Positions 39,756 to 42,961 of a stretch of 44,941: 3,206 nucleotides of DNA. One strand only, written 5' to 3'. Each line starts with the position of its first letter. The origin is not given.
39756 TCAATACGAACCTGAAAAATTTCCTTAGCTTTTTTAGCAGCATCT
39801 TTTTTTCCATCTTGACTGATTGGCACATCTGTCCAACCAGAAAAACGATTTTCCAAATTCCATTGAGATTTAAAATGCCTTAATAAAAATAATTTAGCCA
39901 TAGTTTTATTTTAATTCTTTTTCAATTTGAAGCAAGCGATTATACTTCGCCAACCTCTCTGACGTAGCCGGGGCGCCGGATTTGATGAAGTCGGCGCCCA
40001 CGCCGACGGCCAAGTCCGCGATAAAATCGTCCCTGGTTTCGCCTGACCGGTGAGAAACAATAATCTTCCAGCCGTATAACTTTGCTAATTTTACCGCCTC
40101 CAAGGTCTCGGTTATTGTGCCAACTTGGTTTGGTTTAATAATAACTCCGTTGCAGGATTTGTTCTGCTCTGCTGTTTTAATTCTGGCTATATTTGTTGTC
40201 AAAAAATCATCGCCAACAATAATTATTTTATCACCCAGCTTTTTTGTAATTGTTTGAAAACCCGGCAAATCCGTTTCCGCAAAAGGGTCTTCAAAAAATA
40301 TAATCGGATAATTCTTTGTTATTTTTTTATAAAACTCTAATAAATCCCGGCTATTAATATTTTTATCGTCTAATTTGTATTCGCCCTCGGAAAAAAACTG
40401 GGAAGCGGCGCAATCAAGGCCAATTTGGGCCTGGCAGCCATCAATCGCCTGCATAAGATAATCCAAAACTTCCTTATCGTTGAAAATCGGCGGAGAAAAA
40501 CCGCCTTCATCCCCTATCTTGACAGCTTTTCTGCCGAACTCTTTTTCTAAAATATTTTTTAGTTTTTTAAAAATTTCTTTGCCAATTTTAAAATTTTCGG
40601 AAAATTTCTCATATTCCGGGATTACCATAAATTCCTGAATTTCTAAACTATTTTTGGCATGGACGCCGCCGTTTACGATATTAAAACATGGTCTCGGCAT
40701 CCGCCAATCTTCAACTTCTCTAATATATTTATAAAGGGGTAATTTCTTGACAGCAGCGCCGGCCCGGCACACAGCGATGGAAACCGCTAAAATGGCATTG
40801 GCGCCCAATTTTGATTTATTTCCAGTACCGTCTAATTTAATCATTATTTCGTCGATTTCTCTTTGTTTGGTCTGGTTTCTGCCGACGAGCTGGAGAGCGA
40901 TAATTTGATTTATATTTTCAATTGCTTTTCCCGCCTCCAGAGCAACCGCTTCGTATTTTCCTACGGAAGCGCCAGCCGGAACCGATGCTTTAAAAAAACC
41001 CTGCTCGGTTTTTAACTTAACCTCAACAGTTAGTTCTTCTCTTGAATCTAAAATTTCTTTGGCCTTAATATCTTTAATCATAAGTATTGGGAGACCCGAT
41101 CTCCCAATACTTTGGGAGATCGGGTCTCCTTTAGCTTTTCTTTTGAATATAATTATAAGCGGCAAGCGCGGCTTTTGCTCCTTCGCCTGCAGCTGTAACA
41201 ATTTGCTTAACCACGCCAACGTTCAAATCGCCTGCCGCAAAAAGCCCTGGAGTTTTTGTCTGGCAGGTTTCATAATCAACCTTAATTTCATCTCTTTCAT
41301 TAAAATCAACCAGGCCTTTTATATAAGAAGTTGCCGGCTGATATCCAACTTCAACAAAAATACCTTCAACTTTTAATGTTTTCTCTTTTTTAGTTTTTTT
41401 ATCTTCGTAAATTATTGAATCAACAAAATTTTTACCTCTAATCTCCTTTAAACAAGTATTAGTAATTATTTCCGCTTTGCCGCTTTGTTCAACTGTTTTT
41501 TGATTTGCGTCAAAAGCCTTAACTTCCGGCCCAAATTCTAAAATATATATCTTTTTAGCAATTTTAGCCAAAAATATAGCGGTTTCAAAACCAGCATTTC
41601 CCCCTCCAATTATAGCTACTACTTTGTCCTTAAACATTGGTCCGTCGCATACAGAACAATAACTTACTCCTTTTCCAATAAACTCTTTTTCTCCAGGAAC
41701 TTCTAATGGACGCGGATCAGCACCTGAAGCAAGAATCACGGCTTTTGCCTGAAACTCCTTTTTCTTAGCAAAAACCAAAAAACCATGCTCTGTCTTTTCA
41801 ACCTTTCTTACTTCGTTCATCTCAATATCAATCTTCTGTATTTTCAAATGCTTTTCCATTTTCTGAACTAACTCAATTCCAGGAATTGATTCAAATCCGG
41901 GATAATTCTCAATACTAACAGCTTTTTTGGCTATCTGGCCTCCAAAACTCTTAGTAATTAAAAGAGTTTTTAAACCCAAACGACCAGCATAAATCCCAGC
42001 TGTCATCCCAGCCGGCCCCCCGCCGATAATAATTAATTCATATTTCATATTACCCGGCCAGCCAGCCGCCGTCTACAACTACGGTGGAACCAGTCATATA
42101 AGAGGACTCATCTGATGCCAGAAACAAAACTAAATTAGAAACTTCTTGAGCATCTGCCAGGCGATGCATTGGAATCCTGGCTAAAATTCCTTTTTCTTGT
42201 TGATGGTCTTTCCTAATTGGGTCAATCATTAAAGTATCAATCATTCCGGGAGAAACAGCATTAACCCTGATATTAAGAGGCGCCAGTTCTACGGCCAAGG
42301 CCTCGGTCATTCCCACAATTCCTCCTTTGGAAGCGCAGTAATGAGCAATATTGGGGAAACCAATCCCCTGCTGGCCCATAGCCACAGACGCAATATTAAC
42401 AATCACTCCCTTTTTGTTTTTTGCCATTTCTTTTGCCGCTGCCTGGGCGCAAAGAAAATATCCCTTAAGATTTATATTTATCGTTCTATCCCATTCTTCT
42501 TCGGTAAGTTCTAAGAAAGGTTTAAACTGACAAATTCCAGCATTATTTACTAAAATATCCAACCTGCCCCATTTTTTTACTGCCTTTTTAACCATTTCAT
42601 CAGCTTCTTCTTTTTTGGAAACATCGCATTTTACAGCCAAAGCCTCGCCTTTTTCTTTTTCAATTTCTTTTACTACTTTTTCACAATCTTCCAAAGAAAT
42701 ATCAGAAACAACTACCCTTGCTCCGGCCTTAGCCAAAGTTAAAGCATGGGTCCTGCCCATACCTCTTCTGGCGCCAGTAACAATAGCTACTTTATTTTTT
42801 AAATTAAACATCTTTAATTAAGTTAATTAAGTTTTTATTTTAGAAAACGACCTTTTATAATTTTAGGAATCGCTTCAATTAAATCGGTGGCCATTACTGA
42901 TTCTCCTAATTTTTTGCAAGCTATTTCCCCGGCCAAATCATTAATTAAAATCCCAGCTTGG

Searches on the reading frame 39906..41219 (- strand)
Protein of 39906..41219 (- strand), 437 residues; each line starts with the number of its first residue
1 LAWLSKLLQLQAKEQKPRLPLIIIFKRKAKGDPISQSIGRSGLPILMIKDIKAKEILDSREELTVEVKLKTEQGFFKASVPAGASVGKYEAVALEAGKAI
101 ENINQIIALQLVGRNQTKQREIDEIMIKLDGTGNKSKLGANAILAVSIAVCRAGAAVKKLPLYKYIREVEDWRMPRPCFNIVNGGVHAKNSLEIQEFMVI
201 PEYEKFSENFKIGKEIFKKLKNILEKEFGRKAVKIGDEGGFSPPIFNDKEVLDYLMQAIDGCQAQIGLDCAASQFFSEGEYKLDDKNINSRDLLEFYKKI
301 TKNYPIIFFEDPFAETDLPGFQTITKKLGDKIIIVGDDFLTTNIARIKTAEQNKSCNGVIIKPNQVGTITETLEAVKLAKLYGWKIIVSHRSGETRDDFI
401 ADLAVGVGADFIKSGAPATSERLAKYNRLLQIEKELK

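Call 44: search_protein_families(library=pfam, proteins=[window:39906-41219:-], max_evalue=0.00001)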
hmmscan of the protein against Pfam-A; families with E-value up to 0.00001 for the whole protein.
window:39906-41219:- (437 aa): 3 families
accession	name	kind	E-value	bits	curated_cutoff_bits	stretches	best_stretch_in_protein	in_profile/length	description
PF00113.28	Enolase_C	-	1.1e-91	307.7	21.5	1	174-436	4-281/296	Enolase, C-terminal TIM barrel domain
PF03952.21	Enolase_N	-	5.6e-41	140.2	35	1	48-166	1-131/131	Enolase, N-terminal domain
PF13378.12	MR_MLE_C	-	3e-06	27.6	29.4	1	291-389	58-153/219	Enolase C-terminal domain-like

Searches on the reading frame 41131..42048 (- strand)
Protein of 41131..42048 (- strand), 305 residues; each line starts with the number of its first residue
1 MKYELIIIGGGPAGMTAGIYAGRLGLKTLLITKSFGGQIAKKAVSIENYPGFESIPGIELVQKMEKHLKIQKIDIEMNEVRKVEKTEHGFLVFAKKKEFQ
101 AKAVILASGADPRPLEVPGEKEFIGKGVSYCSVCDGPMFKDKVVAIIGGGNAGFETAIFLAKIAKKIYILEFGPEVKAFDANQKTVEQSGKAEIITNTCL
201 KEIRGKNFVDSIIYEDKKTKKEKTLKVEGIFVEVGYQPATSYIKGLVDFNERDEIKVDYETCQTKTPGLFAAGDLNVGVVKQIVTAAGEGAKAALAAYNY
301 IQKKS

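Call 44: search_protein_families(library=pfam, proteins=[window:41131-42048:-], max_evalue=0.00001)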
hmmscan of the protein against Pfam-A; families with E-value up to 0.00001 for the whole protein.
window:41131-42048:- (305 aa): 9 families
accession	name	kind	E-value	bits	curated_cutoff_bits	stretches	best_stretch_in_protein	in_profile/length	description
PF07992.20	Pyr_redox_2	-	1.1e-44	153.5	26.1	1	4-290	2-291/291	Pyridine nucleotide-disulphide oxidoreductase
PF13738.12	Pyr_redox_3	-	1.5e-27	97.1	30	1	53-273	76-305/305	Pyridine nucleotide-disulphide oxidoreductase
PF01134.28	GIDA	-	2.1e-12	47.3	22.1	0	5-35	2-32/391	Glucose inhibited division protein A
PF03486.20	HI0933_like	-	5.8e-11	42.7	50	0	4-34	2-32/244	HI0933-like protein Rossmann domain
PF00070.33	Pyr_redox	-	8.5e-10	39.5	22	1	144-212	2-77/82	Pyridine nucleotide-disulphide oxidoreductase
PF00890.30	FAD_binding_2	-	9.7e-10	38.6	20.4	0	5-37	2-36/414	FAD binding domain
PF12831.13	FAD_oxidored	-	5.4e-09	36.3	27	1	5-44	2-43/416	FAD dependent oxidoreductase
PF01494.25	FAD_binding_3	-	2.2e-07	30.9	22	0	3-47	2-46/349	FAD binding domain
PF01266.30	DAO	-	2.9e-06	27.5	27.9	0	5-37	2-35/353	FAD dependent oxidoreductase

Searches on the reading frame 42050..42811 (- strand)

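Call 44: search_protein_families(library=pfam, proteins=[window:42050-42811:-], max_evalue=0.00001)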
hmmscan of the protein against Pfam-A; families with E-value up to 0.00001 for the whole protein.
window:42050-42811:- (253 aa): 4 families
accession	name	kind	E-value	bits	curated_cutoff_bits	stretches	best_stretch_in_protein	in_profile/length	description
PF13561.12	adh_short_C2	-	1.3e-76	257.8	27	1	13-250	1-235/236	Enoyl-(Acyl carrier protein) reductase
PF00106.31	adh_short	-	1.4e-66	224.2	26.6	1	7-202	1-193/195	short chain dehydrogenase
PF08659.16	KR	-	1.1e-12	48.6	22.6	1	10-144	4-138/180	KR domain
PF23441.1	SDR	-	3.3e-08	33.7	27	1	58-249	64-254/258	SDR-like rossmann domain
